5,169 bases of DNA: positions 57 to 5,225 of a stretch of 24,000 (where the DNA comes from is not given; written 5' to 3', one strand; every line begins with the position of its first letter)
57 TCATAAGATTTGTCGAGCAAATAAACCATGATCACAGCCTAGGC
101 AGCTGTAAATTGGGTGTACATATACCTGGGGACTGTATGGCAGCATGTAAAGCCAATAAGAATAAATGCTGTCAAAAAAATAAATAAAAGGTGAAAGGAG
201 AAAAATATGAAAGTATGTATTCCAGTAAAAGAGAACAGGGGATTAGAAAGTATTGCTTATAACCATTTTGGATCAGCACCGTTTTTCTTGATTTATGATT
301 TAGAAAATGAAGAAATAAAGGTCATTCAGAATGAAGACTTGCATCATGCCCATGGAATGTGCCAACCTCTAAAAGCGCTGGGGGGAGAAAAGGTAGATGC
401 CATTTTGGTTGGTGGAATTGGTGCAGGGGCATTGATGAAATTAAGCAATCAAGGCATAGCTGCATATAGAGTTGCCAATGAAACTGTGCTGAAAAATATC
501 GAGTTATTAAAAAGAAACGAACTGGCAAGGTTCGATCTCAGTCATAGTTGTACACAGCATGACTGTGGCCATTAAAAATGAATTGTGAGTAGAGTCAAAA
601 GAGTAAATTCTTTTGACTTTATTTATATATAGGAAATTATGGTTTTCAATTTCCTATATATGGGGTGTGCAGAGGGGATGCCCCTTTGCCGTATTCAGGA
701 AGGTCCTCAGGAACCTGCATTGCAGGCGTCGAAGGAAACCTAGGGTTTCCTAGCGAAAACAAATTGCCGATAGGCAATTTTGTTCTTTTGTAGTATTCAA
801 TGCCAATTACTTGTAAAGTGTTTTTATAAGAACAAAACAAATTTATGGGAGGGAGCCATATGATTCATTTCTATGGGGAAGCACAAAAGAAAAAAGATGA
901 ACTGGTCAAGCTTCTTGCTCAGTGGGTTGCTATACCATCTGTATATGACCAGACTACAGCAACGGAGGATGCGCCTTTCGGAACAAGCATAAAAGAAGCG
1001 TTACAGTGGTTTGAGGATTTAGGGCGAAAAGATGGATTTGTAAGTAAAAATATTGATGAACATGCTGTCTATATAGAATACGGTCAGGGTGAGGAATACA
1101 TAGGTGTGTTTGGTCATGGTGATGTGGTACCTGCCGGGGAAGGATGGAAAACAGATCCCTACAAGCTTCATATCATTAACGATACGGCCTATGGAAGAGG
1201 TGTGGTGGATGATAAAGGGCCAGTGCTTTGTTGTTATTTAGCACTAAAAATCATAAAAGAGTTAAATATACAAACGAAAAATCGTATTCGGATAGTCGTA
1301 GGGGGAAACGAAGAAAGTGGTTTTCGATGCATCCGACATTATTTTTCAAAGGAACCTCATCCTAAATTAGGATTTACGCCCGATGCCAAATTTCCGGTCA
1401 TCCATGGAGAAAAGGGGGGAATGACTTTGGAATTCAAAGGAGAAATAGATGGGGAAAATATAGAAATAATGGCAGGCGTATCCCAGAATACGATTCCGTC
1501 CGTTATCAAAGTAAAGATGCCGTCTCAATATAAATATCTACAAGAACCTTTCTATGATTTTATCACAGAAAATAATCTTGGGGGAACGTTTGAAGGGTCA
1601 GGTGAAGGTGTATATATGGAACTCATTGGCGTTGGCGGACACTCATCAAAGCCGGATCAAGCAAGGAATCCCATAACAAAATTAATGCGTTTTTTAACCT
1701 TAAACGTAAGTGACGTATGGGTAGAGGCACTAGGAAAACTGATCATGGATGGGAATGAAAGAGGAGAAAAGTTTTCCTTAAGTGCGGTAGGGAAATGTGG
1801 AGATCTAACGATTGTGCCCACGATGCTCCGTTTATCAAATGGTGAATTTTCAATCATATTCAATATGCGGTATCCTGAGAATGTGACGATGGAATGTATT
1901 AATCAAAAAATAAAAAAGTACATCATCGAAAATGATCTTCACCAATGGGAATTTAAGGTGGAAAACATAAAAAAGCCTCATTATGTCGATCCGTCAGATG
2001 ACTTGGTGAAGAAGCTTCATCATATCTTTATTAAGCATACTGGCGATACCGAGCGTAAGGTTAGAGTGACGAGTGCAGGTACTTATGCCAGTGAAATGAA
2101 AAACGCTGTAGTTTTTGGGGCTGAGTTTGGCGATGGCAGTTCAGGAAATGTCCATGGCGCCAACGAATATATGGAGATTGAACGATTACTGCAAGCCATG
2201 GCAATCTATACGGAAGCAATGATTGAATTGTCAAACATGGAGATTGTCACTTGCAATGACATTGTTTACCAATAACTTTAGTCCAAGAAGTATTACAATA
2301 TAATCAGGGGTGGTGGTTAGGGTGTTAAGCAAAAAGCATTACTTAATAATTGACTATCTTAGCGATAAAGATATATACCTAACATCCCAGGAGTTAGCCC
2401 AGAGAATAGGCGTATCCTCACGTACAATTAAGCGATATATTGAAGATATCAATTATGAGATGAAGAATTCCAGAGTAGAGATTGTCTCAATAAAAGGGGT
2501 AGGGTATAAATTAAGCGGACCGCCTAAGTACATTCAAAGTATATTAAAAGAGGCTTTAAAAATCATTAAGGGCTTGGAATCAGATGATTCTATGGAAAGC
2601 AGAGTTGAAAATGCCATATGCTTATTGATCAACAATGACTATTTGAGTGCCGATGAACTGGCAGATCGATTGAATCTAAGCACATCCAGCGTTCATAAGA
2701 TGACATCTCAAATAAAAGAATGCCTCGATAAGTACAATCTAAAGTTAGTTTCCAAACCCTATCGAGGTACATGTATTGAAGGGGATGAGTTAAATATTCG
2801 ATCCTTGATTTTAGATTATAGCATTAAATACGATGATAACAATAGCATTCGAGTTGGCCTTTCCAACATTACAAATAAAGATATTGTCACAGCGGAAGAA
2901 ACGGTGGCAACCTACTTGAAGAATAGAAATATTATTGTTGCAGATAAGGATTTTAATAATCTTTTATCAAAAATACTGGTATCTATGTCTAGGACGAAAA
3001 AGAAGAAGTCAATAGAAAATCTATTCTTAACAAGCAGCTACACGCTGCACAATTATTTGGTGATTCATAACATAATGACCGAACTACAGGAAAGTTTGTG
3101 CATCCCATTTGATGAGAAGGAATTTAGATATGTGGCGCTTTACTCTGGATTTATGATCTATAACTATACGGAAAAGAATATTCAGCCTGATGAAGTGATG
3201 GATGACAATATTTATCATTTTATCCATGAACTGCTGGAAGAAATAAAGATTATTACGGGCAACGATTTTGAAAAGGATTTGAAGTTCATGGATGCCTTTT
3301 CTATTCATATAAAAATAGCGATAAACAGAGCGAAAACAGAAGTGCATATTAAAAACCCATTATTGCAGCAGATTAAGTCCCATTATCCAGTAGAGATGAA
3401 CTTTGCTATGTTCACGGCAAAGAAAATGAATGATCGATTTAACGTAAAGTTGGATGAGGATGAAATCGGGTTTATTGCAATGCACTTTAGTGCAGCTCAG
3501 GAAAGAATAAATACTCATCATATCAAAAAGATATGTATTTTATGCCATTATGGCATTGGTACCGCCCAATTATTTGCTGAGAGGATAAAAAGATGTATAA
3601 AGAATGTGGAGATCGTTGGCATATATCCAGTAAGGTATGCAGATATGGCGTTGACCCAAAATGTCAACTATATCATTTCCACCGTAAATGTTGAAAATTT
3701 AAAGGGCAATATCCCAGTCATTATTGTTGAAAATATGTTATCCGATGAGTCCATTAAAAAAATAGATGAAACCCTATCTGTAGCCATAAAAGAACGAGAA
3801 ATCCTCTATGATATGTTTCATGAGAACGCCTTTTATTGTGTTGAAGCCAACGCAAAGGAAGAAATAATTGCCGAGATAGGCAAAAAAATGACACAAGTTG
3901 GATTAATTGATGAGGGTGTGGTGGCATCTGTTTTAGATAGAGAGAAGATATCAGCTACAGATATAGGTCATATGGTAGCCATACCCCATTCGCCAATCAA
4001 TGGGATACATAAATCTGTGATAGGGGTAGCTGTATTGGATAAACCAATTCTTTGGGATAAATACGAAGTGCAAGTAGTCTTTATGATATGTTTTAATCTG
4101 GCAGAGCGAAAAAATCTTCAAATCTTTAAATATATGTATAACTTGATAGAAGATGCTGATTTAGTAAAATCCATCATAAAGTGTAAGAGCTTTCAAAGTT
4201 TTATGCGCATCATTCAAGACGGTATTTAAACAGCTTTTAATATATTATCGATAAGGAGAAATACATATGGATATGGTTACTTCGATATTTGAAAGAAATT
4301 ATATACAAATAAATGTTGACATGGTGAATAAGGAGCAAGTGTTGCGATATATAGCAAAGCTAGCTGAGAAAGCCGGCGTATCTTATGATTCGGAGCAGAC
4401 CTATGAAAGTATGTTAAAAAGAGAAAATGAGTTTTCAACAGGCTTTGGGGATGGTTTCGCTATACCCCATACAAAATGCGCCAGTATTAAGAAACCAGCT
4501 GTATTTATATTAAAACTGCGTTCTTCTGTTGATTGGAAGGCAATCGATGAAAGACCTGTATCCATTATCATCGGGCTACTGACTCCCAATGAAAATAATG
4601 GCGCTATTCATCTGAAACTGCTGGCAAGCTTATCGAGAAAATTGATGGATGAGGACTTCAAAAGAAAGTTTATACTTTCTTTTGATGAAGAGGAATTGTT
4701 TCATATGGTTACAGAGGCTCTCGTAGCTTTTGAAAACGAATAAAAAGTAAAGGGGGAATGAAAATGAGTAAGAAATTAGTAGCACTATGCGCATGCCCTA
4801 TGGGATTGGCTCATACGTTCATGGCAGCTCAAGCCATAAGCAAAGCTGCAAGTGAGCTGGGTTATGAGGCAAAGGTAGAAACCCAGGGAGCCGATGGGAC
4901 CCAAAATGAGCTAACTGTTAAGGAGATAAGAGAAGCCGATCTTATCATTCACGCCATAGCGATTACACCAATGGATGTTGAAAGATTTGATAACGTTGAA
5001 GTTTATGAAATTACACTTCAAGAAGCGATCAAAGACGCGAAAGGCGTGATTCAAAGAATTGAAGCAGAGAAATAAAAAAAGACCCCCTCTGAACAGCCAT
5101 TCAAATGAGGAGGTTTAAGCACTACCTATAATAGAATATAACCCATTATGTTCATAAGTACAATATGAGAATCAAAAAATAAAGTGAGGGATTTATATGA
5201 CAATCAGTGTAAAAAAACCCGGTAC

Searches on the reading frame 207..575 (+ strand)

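Call 7: search_protein_families(library=pfam, proteins=[window:207-575:+])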
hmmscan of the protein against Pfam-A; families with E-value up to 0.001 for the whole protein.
window:207-575:+ (122 aa): 1 family
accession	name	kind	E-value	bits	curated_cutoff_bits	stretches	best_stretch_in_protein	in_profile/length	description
PF02579.22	Nitro_FeMo-Co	-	1.4e-21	77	26.3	1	16-101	4-92/94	Dinitrogenase iron-molybdenum cofactor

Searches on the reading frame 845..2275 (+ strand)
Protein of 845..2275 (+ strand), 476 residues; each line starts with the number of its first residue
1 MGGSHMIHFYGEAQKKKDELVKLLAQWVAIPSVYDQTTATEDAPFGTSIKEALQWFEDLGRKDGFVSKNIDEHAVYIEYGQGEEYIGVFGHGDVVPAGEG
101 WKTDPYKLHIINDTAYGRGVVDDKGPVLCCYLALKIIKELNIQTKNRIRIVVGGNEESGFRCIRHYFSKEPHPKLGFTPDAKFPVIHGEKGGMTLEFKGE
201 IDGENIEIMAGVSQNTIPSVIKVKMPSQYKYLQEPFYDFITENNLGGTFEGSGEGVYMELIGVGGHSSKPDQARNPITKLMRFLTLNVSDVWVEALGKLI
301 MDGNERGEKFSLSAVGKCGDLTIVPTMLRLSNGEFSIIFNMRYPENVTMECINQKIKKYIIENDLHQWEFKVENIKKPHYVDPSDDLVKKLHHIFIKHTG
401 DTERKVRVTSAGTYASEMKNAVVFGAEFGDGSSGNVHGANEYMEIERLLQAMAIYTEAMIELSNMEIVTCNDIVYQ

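Call 7: search_protein_families(library=pfam, proteins=[window:845-2275:+])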
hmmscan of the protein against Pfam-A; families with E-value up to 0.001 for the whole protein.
window:845-2275:+ (476 aa): 2 families
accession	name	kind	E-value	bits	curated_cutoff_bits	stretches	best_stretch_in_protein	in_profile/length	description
PF01546.33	Peptidase_M20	-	2.4e-25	90.1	24.6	1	90-459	4-204/206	Peptidase family M20/M25/M40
PF07687.19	M20_dimer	-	4.5e-06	27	21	1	259-362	12-101/107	Peptidase dimerisation domain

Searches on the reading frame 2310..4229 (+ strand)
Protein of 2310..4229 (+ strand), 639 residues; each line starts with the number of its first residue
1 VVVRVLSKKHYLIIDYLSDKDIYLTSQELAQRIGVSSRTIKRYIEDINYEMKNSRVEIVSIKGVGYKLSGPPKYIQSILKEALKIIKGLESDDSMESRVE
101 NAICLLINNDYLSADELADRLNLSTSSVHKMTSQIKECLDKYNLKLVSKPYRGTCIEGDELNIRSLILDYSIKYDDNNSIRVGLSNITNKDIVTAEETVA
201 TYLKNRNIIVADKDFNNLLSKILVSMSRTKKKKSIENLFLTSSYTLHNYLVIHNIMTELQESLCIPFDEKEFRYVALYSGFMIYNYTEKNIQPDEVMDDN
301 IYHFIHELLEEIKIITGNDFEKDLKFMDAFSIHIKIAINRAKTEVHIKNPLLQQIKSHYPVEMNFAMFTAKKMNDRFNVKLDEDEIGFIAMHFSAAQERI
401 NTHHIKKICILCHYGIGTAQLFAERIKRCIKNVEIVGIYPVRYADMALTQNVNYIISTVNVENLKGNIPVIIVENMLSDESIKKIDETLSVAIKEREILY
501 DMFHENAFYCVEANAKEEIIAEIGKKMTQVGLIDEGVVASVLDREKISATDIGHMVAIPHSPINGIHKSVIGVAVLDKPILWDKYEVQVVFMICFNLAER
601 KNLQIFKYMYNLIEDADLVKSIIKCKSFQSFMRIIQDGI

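Call 7: search_protein_families(library=pfam, proteins=[window:2310-4229:+])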
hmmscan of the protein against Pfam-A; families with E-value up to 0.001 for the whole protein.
window:2310-4229:+ (639 aa): 11 families
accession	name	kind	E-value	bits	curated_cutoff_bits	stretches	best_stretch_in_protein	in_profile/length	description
PF00359.27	PTS_EIIA_2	-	9.5e-28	97.4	27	1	505-637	6-143/144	Phosphoenolpyruvate-dependent sugar phosphotransferase system, EIIA 2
PF00874.25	PRD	-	5.6e-24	84.7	23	1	307-396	2-90/90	PRD domain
PF08279.18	HTH_11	-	2.3e-18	66.2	25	2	13-67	5-55/55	HTH domain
PF05043.19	Mga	-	3.5e-12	47.2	21.1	1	105-170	24-86/87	Mga helix-turn-helix domain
PF13412.12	HTH_24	-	5.4e-10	39.1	21.9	0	7-45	2-39/48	Winged helix-turn-helix DNA-binding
PF12728.13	HTH_17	-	5e-06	27.1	27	0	23-45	1-23/51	Helix-turn-helix domain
PF08280.17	HTH_Mga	-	1.3e-05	25.5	23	0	13-52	10-50/59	M protein trans-acting positive regulator (MGA) HTH domain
PF08281.18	Sigma70_r4_2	-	0.00027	20.9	25.7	0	24-44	27-47/54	Sigma-70, region 4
PF02302.22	PTS_IIB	-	0.00039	21.5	23.6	0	407-485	1-87/90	PTS system, Lactose/Cellobiose specific IIB subunit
PF01381.28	HTH_3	-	0.00052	20.4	23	0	24-45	10-31/55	Helix-turn-helix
PF13022.12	HTH_Tnp_1_2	-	0.00095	19.7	27.9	0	95-130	8-45/122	Helix-turn-helix of insertion element transposase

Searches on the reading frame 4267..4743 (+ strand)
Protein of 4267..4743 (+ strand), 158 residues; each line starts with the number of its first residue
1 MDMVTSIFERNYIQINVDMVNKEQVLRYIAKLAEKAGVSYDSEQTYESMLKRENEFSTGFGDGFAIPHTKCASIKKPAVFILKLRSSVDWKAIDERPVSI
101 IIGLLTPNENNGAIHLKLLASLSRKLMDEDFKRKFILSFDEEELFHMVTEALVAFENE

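Call 7: search_protein_families(library=pfam, proteins=[window:4267-4743:+])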
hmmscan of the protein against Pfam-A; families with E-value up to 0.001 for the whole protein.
window:4267-4743:+ (158 aa): 1 family
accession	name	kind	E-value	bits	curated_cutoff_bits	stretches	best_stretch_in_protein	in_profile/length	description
PF00359.27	PTS_EIIA_2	-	1.8e-37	128.9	27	1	7-149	2-142/144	Phosphoenolpyruvate-dependent sugar phosphotransferase system, EIIA 2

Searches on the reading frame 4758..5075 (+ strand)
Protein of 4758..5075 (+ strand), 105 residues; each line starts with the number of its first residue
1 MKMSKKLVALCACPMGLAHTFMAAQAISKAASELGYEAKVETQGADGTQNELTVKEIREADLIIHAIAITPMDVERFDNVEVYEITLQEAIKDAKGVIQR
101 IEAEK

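Call 7: search_protein_families(library=pfam, proteins=[window:4758-5075:+])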
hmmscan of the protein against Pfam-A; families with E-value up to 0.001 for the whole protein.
window:4758-5075:+ (105 aa): 2 families
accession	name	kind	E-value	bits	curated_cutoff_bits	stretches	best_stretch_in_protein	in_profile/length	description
PF02302.22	PTS_IIB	-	1.6e-20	73.9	23.6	1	8-100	1-90/90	PTS system, Lactose/Cellobiose specific IIB subunit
PF25554.1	PTS_EIIB_BC_N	-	0.00042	20.9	27.4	0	48-102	29-82/88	PTS system fructose specific EIIB'BC N-terminal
